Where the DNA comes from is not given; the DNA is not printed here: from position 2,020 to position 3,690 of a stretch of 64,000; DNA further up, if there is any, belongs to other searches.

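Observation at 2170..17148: Methanethiol oxidase physically abuts the formaldehyde-oxidation (Fae/H4MPT/Fhc) island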

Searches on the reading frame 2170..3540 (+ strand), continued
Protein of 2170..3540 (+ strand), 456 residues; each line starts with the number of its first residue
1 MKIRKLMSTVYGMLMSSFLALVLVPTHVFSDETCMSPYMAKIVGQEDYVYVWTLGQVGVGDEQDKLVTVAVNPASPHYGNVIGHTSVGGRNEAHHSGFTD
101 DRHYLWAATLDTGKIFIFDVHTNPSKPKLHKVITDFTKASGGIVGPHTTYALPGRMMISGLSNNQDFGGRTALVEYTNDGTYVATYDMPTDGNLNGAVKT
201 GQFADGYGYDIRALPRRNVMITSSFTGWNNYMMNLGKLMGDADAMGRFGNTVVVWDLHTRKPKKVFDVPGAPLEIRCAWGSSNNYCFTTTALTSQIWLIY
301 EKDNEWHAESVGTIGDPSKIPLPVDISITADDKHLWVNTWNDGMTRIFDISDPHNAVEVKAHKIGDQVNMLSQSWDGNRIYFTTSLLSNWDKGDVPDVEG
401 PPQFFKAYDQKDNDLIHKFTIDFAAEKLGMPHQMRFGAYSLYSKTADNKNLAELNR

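Call 73: search_protein_families(library=ncbifam, proteins=[L025:4949-7291:-, L025:2135-3274:+, L025:3286-3831:+, L025:8470-9741:-, L025:7340-8404:-, L033:14084-16207:+], max_evalue=0.00001)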
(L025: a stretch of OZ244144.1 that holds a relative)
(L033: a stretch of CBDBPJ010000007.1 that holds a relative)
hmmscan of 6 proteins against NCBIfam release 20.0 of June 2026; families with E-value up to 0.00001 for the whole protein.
L025:4949-7291:- (780 aa): 17 families
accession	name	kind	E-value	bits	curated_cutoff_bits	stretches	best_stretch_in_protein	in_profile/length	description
TIGR00509.1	bisC_fam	subfamily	7.3e-273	907.4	1017.55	1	14-776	2-769/772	molybdopterin guanine dinucleotide-containing S/N-oxide reductase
NF011682.0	PRK15102.1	equivalog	3.7e-205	683.6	909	1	6-776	43-825/829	trimethylamine-N-oxide reductase TorA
TIGR02164.1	torA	equivalog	8.2e-195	649.4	1465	1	9-775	42-820/824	trimethylamine-N-oxide reductase TorA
TIGR02166.1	dmsA_ynfE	subfamily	2e-102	343.7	777.7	1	77-759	114-792/794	DMSO/selenate family reductase complex A subunit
NF011566.1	PRK14990.1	exception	7e-72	242.6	1600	1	77-759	129-812/814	dimethylsulfoxide reductase subunit A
NF041885.1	selenate_YnfE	exception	5.3e-66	223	1675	1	76-759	117-803/805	selenate/tellurate reductase subunit YnfE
NF041884.1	selenate_YnfF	exception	1.8e-61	208.1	1650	1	77-759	115-796/798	selenate/tellurate reductase subunit YnfF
NF012032.0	PRK15488.1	equivalog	6.5e-35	120.3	694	2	56-318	98-319/759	thiosulfate reductase PhsA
TIGR01591.1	Fdh-alpha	equivalog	8.8e-30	103.4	666.25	1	214-528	179-486/672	formate dehydrogenase subunit alpha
TIGR03479.1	DMSO_red_II_alp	subfamily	5.1e-24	84.4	984.75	1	295-519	400-644/913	molybdopterin-dependent oxidoreductase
NF047855.1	AssmNtatRedNasC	equivalog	1.9e-20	72.8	1100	1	213-542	203-523/708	assimilatory nitrate reductase catalytic subunit NasC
NF041323.1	Nitr_red_NasA_Halo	equivalog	2.6e-16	59.3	1000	1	215-547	178-495/673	assimilatory nitrate reductase NasA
NF041783.2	mnquin_red_QrcB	equivalog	2.1e-11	42.7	440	0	206-356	224-363/695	menaquinone reductase molybdopterin-binding-like subunit QrcB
NF042978.1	EthbenzDh_ebdA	equivalog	5e-09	34.5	2000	0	297-359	417-479/977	ethylbenzene dehydrogenase subunit alpha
NF007406.0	PRK09939.1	equivalog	7.7e-08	30.9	1473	1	263-361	308-401/759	acid resistance putative oxidoreductase YdeP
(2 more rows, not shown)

L025:2135-3274:+ (379 aa): 4 families
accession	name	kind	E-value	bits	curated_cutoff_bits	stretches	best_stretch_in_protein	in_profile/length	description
NF049943.1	SQR_III_seleno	exception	3.4e-98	329.2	525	1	3-354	1-354/406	type III sulfide quinone reductase, selenoprotein subtype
TIGR03169.1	Nterm_to_SelD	hypoth_equivalog_domain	2.5e-09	37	310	0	211-323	204-318/365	pyridine nucleotide-disulfide oxidoreductase family protein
NF003437.0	PRK04965.1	equivalog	3.1e-07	29.7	392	1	1-114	1-111/378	NADH:flavorubredoxin reductase NorW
NF045765.1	PhenlGlyoxDHPadH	equivalog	8.5e-06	24.9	475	0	32-124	26-121/416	NADH-dependent phenylglyoxylate dehydrogenase subunit epsilon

L025:3286-3831:+ (181 aa): 0 families

L025:8470-9741:- (423 aa): 0 families

L025:7340-8404:- (354 aa): 24 families
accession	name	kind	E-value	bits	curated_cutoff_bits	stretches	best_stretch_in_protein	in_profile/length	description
NF040810.1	BenC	equivalog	1.1e-64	218.8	430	1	21-344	12-331/333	benzoate 1,2-dioxygenase electron transfer component BenC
NF008822.0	PRK11872.1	equivalog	1.6e-54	185.2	402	1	25-347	19-339/341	anthranilate 1,2-dioxygenase electron transfer component AntC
NF045803.1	MethMoxFADbindMmoC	equivalog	7.6e-53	179.5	500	1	23-343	16-340/343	aromatic/alkene monooxygenase hydroxylase FAD-binding subunit MmoC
TIGR02160.1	PA_CoA_Oxy5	hypoth_equivalog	4.6e-39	134.2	420.8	2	111-345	2-243/352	1,2-phenylacetyl-CoA epoxidase subunit PaaE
TIGR01941.1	nqrF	equivalog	3e-31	108.7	295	2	178-344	235-404/405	NADH:ubiquinone reductase (Na(+)-transporting) subunit F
NF058606.1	GlBtMonoRdsGbcB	equivalog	1.4e-30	106.4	500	2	109-343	12-247/362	glycine betaine monooxygenase reductase subunit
NF004317.0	PRK05713.1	equivalog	2.2e-20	73.2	338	1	19-343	7-308/312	iron-sulfur-binding ferredoxin reductase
NF005963.0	PRK08051.1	equivalog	3.5e-20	72.3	230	1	112-344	5-231/233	NAD(P)H-flavin reductase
NF007964.0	PRK10684.1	equivalog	4.1e-20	72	383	2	137-348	34-242/333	NADH oxidoreductase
NF052252.1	flav_redu_LuxG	exception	1.2e-16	60.6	340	1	113-343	3-229/232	flavin mononucleotide reductase LuxG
NF009805.0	PRK13289.1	equivalog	5e-15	55.3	432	1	138-346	183-395/399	NO-inducible flavohemoprotein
NF000796.0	PRK00054.1-1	equivalog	1e-14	54.4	224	1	175-330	55-191/254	dihydroorotate dehydrogenase electron transfer subunit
TIGR02911.1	sulfite_red_B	equivalog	3.1e-14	52.7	288.6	1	142-340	33-221/261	anaerobic sulfite reductase subunit AsrB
TIGR02008.1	fdx_plant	subfamily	4.5e-12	45.6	81.15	1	28-97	22-89/97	ferredoxin [2Fe-2S]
NF006220.0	PRK08345.1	subfamily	2.9e-10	39.9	395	1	142-339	45-247/294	cytochrome-c3 hydrogenase subunit gamma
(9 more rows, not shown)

L033:14084-16207:+ (707 aa): 27 families (the best 25 are shown)
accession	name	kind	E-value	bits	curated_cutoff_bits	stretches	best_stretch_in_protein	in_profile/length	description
TIGR01591.1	Fdh-alpha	equivalog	2.4e-100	336.6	666.25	1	13-660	1-645/672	formate dehydrogenase subunit alpha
NF012032.0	PRK15488.1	equivalog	8.2e-88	295.2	694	1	7-499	40-540/759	thiosulfate reductase PhsA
TIGR02166.1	dmsA_ynfE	subfamily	2e-74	251.1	777.7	2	265-680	332-771/794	DMSO/selenate family reductase complex A subunit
TIGR03479.1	DMSO_red_II_alp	subfamily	2.8e-66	224.3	984.75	4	12-251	60-307/913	molybdopterin-dependent oxidoreductase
NF047855.1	AssmNtatRedNasC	equivalog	8.7e-66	222.6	1100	2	33-494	45-511/708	assimilatory nitrate reductase catalytic subunit NasC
TIGR00509.1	bisC_fam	subfamily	3.8e-51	174.2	1017.55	1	26-689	8-739/772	molybdopterin guanine dinucleotide-containing S/N-oxide reductase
NF041884.1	selenate_YnfF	exception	1.4e-47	162.2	1650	2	51-256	90-304/798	selenate/tellurate reductase subunit YnfF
NF011566.1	PRK14990.1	exception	2.6e-45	154.7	1600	3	266-681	353-792/814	dimethylsulfoxide reductase subunit A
NF041885.1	selenate_YnfE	exception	9.7e-45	152.7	1675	2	197-489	251-566/805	selenate/tellurate reductase subunit YnfE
NF041323.1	Nitr_red_NasA_Halo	equivalog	1.9e-42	145.7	1000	2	22-328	6-309/673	assimilatory nitrate reductase NasA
NF010055.0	PRK13532.1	equivalog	4.1e-42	144.4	904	2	11-251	43-291/830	nitrate reductase catalytic subunit NapA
TIGR01706.1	NAPA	equivalog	2e-39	135.6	930.55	2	12-251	44-291/830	periplasmic nitrate reductase subunit alpha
TIGR01553.1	formate-DH-alph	equivalog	2.6e-35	121.5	814.2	2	10-100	44-138/1009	formate dehydrogenase-N subunit alpha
NF011682.0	PRK15102.1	equivalog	3e-33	114.9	909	1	199-499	259-580/829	trimethylamine-N-oxide reductase TorA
NF041783.2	mnquin_red_QrcB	equivalog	1.3e-32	112.8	440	1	8-330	50-365/695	menaquinone reductase molybdopterin-binding-like subunit QrcB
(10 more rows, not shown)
